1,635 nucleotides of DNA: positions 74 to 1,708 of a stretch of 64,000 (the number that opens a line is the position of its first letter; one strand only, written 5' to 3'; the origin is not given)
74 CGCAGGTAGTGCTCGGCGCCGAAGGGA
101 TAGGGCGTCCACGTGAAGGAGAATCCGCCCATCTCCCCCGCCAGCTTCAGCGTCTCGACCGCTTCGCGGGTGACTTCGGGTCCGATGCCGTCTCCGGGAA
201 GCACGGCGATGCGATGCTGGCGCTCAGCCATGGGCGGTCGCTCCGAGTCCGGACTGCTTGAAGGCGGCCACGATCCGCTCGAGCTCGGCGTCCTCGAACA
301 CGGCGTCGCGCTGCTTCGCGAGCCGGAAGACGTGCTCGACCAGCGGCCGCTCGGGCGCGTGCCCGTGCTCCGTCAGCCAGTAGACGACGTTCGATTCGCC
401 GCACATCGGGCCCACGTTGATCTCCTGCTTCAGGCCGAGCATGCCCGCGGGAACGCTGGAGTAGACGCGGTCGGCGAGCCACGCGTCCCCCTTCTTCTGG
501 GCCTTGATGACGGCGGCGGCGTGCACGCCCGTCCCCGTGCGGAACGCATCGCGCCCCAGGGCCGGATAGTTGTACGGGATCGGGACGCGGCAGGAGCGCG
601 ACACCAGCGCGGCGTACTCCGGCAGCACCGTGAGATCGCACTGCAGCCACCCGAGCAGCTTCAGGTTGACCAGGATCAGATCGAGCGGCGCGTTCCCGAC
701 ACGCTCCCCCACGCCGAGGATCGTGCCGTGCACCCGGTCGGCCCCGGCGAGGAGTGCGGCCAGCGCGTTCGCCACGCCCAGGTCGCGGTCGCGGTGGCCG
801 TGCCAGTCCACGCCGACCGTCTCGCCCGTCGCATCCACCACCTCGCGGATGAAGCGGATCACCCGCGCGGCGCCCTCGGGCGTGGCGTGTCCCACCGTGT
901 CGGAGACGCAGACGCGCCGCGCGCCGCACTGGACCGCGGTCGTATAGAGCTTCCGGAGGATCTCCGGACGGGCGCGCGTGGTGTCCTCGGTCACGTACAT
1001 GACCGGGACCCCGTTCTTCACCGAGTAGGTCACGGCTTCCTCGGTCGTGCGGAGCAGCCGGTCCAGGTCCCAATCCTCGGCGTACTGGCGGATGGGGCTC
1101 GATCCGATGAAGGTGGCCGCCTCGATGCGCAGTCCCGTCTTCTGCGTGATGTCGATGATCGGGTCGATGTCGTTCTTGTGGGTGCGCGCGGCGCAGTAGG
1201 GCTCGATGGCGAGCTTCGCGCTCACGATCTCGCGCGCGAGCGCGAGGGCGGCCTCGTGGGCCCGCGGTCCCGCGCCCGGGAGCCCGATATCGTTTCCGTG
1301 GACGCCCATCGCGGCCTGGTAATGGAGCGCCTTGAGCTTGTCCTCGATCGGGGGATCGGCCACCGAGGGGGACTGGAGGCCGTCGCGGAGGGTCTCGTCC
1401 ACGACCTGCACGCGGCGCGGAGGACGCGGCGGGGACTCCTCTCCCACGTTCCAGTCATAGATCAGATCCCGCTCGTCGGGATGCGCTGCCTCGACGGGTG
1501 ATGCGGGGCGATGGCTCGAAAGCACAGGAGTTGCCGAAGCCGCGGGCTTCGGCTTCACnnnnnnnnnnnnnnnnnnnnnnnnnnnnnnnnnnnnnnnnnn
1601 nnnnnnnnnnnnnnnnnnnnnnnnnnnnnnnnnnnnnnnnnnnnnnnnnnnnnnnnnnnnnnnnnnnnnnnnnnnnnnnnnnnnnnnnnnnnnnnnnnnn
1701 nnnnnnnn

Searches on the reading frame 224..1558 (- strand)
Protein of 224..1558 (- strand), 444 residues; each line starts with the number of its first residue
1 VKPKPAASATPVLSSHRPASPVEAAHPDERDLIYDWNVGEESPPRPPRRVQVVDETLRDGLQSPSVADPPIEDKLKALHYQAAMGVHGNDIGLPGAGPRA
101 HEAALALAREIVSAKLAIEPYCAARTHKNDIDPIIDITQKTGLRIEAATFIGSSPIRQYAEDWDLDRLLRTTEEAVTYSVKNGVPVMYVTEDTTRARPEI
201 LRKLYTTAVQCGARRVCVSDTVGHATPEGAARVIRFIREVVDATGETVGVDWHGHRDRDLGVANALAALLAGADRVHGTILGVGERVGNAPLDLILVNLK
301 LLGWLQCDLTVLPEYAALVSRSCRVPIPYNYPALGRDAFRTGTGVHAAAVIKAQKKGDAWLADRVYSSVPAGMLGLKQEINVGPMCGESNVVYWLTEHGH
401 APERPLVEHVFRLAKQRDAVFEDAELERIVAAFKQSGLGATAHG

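Call 20: find_encoding_contigs(protein=window:224-1558:-, flank=10000, max_places=2)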
Protein window:224-1558:- (444 aa): 1 contig read that carries it; 1 place shown.
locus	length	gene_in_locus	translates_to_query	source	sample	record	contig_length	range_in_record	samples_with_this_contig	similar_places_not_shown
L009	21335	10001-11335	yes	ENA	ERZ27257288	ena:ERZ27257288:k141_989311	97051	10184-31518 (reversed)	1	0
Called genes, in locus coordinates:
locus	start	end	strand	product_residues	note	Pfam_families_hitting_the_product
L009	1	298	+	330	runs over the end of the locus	PF04536:TPM_phosphatase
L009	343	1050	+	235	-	-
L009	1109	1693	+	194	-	PF04011:LemA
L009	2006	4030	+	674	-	PF07715:Plug, PF00593:TonB_dep_Rec_b-barrel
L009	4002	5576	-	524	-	-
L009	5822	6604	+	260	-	PF00378:ECH_1, PF16113:ECH_2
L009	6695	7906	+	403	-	PF00108:Thiolase_N, PF00109:ketoacyl-synt (weak), PF02803:Thiolase_C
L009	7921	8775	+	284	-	PF02737:3HCDH_N, PF00725:3HCDH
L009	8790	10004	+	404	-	PF00108:Thiolase_N, PF02803:Thiolase_C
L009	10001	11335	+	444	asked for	PF00682:HMGL-like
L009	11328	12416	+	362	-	PF00180:Iso_dh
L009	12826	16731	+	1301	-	PF05345:He_PIG, PF17963:Big_9, PF05345:He_PIG, PF17963:Big_9, PF05345:He_PIG, PF17963:Big_9, PF05345:He_PIG, PF17963:Big_9, +15 more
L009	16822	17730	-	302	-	PF02558:ApbA, PF03446:NAD_binding_2 (faint), PF03807:F420_oxidored, PF08546:ApbA_C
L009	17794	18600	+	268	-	PF00702:Hydrolase, PF13419:HAD_2, PF13242:Hydrolase_like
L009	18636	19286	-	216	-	-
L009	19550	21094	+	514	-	PF13541:ChlI, PF01078:Mg_chelatase, PF07728:AAA_5 (faint), PF00493:MCM (weak), PF13335:Mg_chelatase_C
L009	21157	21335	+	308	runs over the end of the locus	-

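Call 23: search_protein_families(library=ncbifam, proteins=[L009:12826-16731:+, L009:18636-19286:-], max_evalue=0.001)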
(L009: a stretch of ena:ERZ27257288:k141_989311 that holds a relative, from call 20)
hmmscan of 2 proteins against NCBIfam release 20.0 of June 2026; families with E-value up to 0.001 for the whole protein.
L009:12826-16731:+ (1301 aa): 5 families
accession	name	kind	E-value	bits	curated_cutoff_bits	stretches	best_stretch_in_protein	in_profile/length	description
NF038112.1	myxo_dep_M36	subfamily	2.8e-40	137.4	1500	3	758-1149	1261-1582/1604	myxosortase-dependent M36 family metallopeptidase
NF012211.1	tand_rpt_95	domain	9.4e-35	118.5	90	5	987-1069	1-88/98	tandem-95 repeat protein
NF033932.1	LapB_rpt_80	domain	1.7e-07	31.4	45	0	947-993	1-47/83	LapB repeat-containing protein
NF005176.1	PRK06655.1-1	equivalog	7.6e-07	29.2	230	1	1233-1295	94-156/197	flagellar hook assembly protein FlgD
TIGR04183.1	Por_Secre_tail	domain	0.00098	19.1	23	0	1219-1297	3-69/72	T9SS type A sorting domain-containing protein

L009:18636-19286:- (216 aa): 0 families

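Call 29: search_protein_families(library=pfam, proteins=[L009:12826-16731:+], max_evalue=0.01)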
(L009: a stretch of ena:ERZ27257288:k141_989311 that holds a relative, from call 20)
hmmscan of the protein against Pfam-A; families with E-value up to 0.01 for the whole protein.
L009:12826-16731:+ (1301 aa): 16 families
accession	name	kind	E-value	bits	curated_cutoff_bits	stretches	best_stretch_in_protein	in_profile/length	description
PF17963.7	Big_9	-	4.7e-70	233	23.6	8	975-1064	1-89/89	Bacterial Ig domain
PF05345.18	He_PIG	-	8e-70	231.8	24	8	977-1066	1-96/96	Putative Ig domain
PF17892.7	Cadherin_5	-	3e-28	98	26.5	5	975-1066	2-98/98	Cadherin-like domain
PF00630.25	Filamin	-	1.2e-23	84.2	26.9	1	980-1050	9-85/93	Filamin/ABP280 repeat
PF17803.7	Cadherin_4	-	6.6e-21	75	25.1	4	967-1031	3-71/71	Bacterial cadherin-like domain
PF00041.27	fn3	-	7e-12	45.8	25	0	825-869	3-49/84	Fibronectin type III domain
PF25275.1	Golvesin_C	-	2.1e-09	37.9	31.6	0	443-493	28-79/132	Golvesin C-terminal domain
PF13860.13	FlgD_ig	-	4.4e-09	36.6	27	1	1232-1288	18-75/79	FlgD Ig-like domain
PF00801.26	PKD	-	1.2e-08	35.2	23.5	1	407-485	7-75/80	PKD domain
PF23861.1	Ribophorin_II_2nd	-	7.5e-08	32.9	23.4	0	925-969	55-103/105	Ribophorin II second domain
PF13927.12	Ig_3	-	9.3e-08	32.9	30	1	978-1046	2-75/78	Immunoglobulin domain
PF01796.24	OB_ChsH2_C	-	2.6e-05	24.5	27.1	0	602-622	4-23/65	ChsH2, C-terminal OB-fold domain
PF04234.18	CopC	-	4e-05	25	23.3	0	994-1058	24-87/92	CopC domain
PF18981.6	InlK_D3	-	0.0012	19.3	25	0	456-489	39-71/75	Internalin K domain (D3/D4)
PF16403.11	Bact_surface_Ig-like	-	0.0042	17.5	27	0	1036-1065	42-71/71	Bacterial surface protein, Ig-like domain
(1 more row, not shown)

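Call 52: find_homologous_proteins(query=L009:16414-16731:+, max_evalue=0.001)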
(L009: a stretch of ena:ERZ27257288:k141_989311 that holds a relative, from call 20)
Query L009:16414-16731:+ (105 aa): 19 proteins with E <= 0.001 among 22 candidates.
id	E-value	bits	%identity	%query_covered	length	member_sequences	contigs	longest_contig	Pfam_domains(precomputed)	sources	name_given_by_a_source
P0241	2.4e-25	106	56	85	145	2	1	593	PF18962.8,PF13860.13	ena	-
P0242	5.9e-25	105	62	82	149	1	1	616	PF18962.8,PF13860.13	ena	-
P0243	1.3e-21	94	53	88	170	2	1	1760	PF18962.8,PF13860.13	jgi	-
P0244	1.4e-19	88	51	83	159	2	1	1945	PF13860.13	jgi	jgi:hypothetical protein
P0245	4.0e-18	83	51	81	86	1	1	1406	PF13860.13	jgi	jgi:flagellar hook assembly protein FlgD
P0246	5.3e-17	79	49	72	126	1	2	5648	PF13860.13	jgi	jgi:hypothetical protein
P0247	7.2e-16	76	42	85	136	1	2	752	PF13860.13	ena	-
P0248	2.2e-14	71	47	79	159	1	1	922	PF18962.8,PF13860.13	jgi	-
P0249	2.3e-14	71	49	82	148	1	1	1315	PF13860.13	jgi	jgi:hypothetical protein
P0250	8.0e-14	69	48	78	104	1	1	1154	PF18962.8,PF13860.13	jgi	-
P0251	3.8e-13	67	42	82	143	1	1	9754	PF13860.13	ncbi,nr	ncbi:MAG: hypothetical protein K0B87_08435, partial [Candidatus Syntrophosphaera sp.]|nr:hypothetica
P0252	3.9e-13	67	40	94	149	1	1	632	PF13585.13,PF18962.8,PF13860.13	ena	-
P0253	4.6e-13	67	48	80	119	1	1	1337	PF18962.8,PF13860.13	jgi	jgi:hypothetical protein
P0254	1.9e-11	62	42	66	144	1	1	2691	PF13860.13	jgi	jgi:hypothetical protein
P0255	1.0e-10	59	43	79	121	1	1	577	PF18962.8,PF13860.13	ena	-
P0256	1.2e-10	59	42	79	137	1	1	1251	PF18962.8,PF13860.13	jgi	jgi:hypothetical protein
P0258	9.2e-6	43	40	67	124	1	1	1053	PF18962.8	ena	-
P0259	5.6e-5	41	39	67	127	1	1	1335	PF13585.13,PF18962.8,PF13860.13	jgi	jgi:flagellar hook assembly protein FlgD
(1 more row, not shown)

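Call 54: search_solved_structures(query=A3, max_evalue=1)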
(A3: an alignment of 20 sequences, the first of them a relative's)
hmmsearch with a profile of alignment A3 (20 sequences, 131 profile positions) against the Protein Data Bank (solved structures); distinct sequences matched with E-value up to 1: 28.
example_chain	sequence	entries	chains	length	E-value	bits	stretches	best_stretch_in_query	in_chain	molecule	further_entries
7eh9_A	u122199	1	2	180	3.6e-09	39.8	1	55-121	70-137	Basal-body rod modification protein FlgD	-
7bhq_A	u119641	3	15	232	4.8e-09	39.4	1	56-121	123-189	Basal-body rod modification protein FlgD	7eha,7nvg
3c12_A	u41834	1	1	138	1.2e-08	38.1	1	62-120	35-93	Flagellar protein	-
3osv_A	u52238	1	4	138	7.8e-07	32.2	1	65-119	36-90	Flagellar basal-body rod modification protein FlgD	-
6za2_A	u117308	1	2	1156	2e-06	30.9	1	47-119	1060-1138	Por secretion system protein porU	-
5m11_A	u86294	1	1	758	2.6e-05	27.3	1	45-118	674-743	Immunoreactive 84kD antigen PG93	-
4zzf_A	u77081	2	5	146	0.00033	23.7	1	69-125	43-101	Flagellar basal body rod modification protein | Basal-body rod modification protein FlgD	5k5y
4zzk_A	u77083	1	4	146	0.00034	23.7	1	69-125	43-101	Basal-body rod modification protein FlgD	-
6d69_A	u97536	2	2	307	0.0008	22.5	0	61-102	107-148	NHL Repeat Region of D. melanogaster Thin | Thin, isoform D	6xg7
1xf1_A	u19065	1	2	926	0.018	18.1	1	89-118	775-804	C5a peptidase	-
8bty_A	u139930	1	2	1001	0.019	18.1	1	89-118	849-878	C5a peptidase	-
6pnv_A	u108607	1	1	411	0.021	17.9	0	55-92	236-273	Tol-Pal system protein TolB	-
5uyt_A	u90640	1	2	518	0.085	15.9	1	38-80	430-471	Ice-binding protein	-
3eif_A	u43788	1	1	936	0.096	15.8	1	89-118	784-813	C5a peptidase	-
7yzx_A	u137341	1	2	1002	0.099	15.7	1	89-118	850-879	C5a peptidase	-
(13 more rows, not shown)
